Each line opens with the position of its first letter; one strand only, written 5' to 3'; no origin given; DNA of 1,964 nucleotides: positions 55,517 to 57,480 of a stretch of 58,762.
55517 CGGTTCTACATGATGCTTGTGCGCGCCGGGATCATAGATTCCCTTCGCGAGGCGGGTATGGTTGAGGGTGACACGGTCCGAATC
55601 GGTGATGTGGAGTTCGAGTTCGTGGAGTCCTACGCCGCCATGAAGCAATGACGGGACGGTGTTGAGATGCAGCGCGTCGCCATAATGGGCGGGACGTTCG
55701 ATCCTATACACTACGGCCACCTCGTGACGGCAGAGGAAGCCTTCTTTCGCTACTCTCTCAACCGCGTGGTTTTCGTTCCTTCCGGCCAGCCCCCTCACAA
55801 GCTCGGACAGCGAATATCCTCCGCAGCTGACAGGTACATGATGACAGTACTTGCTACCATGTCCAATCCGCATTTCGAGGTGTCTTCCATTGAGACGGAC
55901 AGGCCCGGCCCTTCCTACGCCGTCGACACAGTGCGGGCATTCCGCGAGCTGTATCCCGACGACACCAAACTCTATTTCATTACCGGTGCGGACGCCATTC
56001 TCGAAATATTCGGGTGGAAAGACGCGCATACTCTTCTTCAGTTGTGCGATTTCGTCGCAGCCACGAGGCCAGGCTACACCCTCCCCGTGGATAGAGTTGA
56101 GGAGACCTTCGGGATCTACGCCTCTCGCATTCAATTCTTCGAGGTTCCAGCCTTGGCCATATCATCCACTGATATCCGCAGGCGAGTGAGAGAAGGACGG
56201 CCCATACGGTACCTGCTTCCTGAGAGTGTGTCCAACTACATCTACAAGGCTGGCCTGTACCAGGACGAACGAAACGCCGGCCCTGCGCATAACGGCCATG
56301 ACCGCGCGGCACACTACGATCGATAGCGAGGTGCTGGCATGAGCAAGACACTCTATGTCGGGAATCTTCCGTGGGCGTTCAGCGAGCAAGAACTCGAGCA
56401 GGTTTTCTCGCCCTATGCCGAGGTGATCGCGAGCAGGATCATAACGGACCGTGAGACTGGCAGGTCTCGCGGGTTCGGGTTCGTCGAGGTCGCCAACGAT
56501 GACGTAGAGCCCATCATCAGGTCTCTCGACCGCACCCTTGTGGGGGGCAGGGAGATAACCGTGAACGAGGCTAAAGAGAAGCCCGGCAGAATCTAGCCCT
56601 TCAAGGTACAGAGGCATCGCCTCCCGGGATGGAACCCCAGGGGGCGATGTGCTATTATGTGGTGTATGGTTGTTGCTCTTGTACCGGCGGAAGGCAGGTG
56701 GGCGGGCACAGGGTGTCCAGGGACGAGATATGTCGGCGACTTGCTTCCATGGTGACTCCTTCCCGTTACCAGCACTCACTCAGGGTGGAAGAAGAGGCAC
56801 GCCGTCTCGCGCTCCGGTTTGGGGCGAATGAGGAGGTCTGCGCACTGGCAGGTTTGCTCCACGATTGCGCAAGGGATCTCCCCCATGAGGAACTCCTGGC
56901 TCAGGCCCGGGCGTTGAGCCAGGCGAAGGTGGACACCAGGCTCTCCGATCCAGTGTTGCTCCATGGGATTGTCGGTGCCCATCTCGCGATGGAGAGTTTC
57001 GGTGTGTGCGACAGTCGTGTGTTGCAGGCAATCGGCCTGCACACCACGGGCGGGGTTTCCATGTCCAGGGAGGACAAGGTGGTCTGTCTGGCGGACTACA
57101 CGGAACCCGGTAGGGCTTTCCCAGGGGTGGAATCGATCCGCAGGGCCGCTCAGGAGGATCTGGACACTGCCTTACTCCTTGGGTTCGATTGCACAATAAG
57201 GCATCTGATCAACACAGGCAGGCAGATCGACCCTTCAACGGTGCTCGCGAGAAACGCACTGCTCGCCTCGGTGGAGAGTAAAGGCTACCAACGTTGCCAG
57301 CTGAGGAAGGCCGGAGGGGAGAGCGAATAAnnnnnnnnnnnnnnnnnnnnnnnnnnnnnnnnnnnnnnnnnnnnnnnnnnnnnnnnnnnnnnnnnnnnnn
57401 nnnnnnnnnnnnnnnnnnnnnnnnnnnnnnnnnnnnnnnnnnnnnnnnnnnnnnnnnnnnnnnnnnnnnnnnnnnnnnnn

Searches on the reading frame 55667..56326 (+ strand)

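Call 3: search_protein_families(library=pfam, proteins=[window:55667-56326:+], max_evalue=0.01)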
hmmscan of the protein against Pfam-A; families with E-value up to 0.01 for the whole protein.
window:55667-56326:+ (219 aa): 1 family
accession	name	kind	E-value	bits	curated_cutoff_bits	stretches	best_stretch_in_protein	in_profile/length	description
PF01467.32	CTP_transf_like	-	1.7e-26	93.5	21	1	6-173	1-133/133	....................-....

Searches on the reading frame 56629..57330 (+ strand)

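Call 3: search_protein_families(library=pfam, proteins=[window:56629-57330:+], max_evalue=0.01)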
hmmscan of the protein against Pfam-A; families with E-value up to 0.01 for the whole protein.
window:56629-57330:+ (233 aa): 1 family
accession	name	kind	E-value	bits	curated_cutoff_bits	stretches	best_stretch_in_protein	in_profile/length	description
PF01966.28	HD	-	2.3e-17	63.8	22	1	46-159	1-114/116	HD domain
